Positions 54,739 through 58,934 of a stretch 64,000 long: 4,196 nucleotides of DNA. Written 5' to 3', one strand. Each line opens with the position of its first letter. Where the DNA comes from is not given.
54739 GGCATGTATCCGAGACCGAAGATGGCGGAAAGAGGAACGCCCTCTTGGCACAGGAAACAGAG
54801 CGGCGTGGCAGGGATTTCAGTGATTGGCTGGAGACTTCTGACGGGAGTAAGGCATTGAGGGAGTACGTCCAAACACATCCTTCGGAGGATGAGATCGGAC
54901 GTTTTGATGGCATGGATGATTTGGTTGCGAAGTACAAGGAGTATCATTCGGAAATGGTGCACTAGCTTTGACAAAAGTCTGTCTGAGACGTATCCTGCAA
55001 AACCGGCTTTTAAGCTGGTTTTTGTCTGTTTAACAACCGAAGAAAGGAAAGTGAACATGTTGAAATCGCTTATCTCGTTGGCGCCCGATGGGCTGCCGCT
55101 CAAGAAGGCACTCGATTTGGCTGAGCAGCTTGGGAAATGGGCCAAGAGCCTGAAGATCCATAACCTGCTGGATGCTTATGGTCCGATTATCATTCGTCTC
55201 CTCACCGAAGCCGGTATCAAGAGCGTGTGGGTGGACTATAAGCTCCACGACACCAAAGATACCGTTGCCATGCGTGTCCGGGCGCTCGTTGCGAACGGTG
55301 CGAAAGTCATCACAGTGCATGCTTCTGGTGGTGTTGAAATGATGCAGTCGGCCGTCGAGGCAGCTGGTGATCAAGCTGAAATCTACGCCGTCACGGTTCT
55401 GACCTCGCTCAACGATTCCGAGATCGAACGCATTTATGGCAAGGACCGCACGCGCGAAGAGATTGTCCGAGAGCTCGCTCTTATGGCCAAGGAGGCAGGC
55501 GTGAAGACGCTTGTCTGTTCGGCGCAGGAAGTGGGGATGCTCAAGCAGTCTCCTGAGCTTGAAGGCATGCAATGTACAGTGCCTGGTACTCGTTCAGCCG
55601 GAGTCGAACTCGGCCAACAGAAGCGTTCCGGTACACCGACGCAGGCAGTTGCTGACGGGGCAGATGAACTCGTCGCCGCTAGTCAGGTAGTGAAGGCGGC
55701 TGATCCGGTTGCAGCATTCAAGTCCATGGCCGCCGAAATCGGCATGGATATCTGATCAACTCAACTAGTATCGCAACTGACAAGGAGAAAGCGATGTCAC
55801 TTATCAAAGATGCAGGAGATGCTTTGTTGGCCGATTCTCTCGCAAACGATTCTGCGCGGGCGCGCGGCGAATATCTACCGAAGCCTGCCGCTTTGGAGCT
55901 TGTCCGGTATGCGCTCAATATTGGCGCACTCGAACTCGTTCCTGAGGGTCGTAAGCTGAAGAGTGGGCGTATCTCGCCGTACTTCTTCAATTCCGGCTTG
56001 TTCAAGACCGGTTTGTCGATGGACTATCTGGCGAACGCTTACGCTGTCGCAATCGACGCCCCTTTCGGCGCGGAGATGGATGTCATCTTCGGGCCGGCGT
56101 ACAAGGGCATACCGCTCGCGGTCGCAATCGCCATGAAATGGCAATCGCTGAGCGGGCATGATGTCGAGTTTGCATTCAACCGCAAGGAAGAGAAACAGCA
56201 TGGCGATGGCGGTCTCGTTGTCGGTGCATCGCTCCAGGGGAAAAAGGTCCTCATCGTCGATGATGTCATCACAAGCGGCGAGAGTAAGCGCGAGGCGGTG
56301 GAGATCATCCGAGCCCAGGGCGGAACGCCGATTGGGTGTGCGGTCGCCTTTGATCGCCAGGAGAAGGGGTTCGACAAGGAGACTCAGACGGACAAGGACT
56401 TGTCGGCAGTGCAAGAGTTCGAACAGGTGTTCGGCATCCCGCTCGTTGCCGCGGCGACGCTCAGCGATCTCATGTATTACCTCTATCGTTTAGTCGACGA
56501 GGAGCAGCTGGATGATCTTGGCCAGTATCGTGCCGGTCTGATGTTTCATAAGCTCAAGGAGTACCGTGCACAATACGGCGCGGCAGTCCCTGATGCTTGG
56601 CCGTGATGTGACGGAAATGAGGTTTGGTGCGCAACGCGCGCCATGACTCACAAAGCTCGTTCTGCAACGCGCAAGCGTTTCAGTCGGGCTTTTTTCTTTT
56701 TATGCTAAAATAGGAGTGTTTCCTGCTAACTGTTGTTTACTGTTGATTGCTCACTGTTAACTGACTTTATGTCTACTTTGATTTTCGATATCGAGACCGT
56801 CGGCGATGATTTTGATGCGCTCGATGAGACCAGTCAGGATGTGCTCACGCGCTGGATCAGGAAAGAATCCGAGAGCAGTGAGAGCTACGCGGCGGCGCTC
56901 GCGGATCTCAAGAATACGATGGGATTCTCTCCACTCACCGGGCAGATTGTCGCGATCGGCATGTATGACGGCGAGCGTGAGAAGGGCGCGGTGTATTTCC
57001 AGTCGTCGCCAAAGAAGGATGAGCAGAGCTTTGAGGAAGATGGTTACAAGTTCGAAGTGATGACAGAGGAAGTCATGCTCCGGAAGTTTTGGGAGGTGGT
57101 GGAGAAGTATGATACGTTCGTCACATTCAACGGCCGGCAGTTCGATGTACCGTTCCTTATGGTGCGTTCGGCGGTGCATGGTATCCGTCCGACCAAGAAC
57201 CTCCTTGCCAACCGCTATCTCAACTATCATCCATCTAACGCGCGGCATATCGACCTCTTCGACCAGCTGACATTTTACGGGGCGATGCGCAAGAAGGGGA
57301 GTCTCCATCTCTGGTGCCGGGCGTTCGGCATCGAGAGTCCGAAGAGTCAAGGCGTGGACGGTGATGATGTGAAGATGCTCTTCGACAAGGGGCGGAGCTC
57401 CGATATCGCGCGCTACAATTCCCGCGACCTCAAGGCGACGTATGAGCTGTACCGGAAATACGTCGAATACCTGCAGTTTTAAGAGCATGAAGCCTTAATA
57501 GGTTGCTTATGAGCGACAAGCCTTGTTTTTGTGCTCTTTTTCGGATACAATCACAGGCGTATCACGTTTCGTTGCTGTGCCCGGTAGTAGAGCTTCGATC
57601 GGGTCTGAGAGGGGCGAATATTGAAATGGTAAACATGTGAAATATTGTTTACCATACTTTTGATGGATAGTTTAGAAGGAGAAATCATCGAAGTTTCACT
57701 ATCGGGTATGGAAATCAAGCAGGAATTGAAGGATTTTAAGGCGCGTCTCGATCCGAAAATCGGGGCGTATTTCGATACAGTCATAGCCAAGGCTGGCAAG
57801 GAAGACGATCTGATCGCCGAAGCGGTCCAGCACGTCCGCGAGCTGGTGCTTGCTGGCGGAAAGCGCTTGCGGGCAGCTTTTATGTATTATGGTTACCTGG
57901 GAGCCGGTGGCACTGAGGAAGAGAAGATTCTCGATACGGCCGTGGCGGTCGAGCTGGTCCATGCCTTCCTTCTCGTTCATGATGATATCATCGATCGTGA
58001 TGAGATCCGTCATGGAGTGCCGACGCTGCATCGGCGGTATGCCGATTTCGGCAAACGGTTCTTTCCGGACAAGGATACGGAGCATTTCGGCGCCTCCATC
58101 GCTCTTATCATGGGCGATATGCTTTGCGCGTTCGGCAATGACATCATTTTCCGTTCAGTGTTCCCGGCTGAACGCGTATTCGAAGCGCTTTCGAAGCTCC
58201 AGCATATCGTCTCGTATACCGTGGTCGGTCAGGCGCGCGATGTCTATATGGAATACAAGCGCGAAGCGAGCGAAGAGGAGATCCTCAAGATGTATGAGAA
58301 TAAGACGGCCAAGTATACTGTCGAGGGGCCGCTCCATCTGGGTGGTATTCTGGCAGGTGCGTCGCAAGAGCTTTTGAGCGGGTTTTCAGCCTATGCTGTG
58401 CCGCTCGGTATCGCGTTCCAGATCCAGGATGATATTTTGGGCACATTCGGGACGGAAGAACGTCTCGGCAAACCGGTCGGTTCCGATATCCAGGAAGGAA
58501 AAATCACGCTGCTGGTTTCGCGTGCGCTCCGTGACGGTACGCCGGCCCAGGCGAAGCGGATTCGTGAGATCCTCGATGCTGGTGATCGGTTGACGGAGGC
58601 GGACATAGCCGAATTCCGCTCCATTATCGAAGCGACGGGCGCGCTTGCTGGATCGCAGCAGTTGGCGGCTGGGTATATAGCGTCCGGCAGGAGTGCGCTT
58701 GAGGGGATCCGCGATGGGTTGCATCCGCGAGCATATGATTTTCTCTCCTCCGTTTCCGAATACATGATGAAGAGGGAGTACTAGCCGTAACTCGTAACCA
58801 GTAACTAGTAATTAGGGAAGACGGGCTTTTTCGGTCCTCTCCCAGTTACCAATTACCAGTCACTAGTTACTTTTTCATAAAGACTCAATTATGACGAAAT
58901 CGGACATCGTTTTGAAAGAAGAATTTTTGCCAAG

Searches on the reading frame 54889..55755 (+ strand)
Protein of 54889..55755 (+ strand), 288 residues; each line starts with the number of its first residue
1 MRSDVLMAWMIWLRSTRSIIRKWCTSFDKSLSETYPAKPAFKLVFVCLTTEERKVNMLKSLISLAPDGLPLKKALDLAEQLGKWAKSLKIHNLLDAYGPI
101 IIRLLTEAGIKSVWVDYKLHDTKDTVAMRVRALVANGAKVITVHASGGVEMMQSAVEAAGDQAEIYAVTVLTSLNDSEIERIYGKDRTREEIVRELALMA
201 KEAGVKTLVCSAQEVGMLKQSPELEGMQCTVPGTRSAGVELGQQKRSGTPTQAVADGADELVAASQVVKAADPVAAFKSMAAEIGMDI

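Call 101: search_protein_families(library=pfam, proteins=[window:54889-55755:+], max_evalue=0.00001)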
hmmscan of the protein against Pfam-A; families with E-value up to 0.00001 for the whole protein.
window:54889-55755:+ (288 aa): 1 family
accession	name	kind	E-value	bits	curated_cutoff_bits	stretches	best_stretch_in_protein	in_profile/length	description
PF00215.30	OMPdecase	-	8.3e-34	117.8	27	1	63-279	4-220/221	Orotidine 5'-phosphate decarboxylase / HUMPS family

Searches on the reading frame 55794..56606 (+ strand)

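Call 102: search_protein_families(library=pfam, proteins=[window:55794-56606:+], max_evalue=0.00001)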
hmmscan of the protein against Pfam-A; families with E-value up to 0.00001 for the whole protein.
window:55794-56606:+ (270 aa): 1 family
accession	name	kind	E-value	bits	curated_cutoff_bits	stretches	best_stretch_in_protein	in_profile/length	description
PF00156.33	Pribosyltran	-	4.8e-18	65.4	26.3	1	87-213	22-153/158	Phosphoribosyl transferase domain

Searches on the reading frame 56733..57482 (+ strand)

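Call 102: search_protein_families(library=pfam, proteins=[window:56733-57482:+], max_evalue=0.00001)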
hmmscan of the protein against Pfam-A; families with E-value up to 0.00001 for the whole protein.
window:56733-57482:+ (249 aa): 3 families
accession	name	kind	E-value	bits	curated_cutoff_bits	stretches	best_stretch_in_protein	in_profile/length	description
PF10108.15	DNA_pol_B_exo2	-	3.3e-24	86.2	24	1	109-244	34-174/213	Predicted 3'-5' exonuclease related to the exonuclease domain of PolB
PF13482.12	RNase_H_2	-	1.1e-13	51.9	22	1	62-242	7-163/165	RNase_H superfamily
PF03104.25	DNA_pol_B_exo1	-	1.4e-06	28.3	23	1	98-147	130-180/242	DNA polymerase family B, exonuclease domain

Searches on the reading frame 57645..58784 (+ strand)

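Call 102: search_protein_families(library=pfam, proteins=[window:57645-58784:+], max_evalue=0.00001)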
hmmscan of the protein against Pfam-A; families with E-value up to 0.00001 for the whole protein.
window:57645-58784:+ (379 aa): 1 family
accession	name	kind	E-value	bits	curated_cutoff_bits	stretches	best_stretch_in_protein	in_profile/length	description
PF00348.22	polyprenyl_synt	-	2.4e-53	181.4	27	1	63-322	7-245/251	Polyprenyl synthetase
